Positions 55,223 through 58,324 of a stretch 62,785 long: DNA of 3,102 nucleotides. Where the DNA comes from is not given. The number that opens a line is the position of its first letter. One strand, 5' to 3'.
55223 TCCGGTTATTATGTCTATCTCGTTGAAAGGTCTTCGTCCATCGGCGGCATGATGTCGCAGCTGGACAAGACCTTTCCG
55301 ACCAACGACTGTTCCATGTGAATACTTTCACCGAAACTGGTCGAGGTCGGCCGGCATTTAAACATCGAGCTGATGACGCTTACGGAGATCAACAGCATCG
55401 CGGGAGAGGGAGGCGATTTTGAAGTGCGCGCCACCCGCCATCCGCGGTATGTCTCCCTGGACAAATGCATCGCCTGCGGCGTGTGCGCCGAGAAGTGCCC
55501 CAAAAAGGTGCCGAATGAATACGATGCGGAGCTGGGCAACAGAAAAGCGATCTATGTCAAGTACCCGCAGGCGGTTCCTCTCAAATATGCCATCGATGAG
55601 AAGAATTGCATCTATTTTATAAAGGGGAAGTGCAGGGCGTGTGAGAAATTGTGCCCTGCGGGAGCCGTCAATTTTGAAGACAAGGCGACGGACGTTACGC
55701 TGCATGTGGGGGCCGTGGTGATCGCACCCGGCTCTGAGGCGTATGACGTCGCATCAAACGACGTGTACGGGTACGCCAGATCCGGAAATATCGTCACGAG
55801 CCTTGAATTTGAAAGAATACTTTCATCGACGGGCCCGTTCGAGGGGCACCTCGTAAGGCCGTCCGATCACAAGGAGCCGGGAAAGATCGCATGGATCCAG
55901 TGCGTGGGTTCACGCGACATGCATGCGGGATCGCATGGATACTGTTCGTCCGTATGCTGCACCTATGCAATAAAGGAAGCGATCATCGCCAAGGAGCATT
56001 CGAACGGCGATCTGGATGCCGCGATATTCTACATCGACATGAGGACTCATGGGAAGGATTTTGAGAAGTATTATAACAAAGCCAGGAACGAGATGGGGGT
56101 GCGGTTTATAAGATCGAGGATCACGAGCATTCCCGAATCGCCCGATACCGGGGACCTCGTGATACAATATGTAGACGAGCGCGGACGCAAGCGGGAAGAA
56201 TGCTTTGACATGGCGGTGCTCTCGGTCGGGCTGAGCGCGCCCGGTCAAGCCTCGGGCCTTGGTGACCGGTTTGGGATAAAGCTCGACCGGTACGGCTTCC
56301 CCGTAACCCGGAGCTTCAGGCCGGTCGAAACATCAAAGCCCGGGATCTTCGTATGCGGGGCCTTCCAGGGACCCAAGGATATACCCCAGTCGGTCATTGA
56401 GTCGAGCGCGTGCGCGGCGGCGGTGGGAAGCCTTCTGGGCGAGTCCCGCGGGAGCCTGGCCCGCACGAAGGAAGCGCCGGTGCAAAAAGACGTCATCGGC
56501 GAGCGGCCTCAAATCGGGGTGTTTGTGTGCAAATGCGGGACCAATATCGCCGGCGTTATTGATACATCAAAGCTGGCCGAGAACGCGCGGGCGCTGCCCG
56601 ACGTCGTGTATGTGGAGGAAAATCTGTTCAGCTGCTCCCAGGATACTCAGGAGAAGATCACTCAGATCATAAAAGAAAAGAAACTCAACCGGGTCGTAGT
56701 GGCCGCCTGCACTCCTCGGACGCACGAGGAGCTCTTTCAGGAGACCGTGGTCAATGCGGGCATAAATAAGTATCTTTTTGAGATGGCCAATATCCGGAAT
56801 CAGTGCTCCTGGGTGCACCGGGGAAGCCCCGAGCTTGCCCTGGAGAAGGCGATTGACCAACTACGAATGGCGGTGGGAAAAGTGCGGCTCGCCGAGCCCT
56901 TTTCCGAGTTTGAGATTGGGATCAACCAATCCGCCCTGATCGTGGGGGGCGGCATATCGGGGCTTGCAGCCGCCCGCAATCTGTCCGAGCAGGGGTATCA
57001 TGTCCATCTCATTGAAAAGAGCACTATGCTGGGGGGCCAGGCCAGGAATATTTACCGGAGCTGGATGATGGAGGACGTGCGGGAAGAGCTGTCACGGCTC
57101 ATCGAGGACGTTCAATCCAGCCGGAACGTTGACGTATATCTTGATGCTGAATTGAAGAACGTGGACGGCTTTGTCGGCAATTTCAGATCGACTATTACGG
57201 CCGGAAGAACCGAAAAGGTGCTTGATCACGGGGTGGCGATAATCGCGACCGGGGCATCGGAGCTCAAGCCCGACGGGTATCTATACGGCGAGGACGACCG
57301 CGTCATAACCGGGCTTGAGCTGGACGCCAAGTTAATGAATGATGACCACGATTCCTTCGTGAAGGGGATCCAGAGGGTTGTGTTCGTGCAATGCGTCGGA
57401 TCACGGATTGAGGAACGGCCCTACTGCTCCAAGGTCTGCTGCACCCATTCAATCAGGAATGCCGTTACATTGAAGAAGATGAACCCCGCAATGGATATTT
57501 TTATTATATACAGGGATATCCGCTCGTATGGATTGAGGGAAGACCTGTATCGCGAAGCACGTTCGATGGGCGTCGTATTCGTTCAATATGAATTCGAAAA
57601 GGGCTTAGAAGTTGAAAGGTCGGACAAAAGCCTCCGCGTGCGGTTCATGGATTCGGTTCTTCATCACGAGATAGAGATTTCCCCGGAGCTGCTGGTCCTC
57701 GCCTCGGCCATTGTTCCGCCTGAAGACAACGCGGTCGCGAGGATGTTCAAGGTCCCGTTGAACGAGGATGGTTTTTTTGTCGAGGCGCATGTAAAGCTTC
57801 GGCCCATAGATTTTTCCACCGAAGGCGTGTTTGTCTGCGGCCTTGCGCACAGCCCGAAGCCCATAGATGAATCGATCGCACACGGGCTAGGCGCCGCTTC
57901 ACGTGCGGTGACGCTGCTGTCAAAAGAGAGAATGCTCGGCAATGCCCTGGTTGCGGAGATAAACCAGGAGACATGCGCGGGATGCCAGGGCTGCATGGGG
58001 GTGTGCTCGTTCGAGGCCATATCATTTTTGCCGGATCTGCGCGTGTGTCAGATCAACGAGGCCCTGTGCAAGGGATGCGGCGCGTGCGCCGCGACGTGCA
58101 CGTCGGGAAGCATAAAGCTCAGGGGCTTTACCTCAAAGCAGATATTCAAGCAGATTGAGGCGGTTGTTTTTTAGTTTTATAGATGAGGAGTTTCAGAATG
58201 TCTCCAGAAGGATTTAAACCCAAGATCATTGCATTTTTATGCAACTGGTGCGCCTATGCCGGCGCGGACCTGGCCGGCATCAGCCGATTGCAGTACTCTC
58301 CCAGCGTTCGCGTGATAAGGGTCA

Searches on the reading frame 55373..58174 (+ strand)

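Call 49: search_protein_families(library=ncbifam, proteins=[window:55373-58174:+], max_evalue=1e-10)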
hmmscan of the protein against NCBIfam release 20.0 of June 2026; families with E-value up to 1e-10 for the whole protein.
window:55373-58174:+ (933 aa): 3 families
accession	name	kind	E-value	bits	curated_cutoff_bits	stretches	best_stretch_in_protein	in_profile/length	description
NF040770.1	hetero_SS_HdrA2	exception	1.6e-247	823.5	1100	3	1-358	211-563/777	CoB-CoM heterodisulfide reductase HdrA2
NF041778.1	hetero_SS_HdrA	equivalog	1.6e-197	657.9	1400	3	2-363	219-578/771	ferredoxin:CoB-CoM heterodisulfide reductase subunit HdrA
NF041891.1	hdrA_Methbact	equivalog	2.3e-184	614.7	1300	3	1-354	209-555/762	ferredoxin:CoB-CoM heterodisulfide reductase subunit HdrA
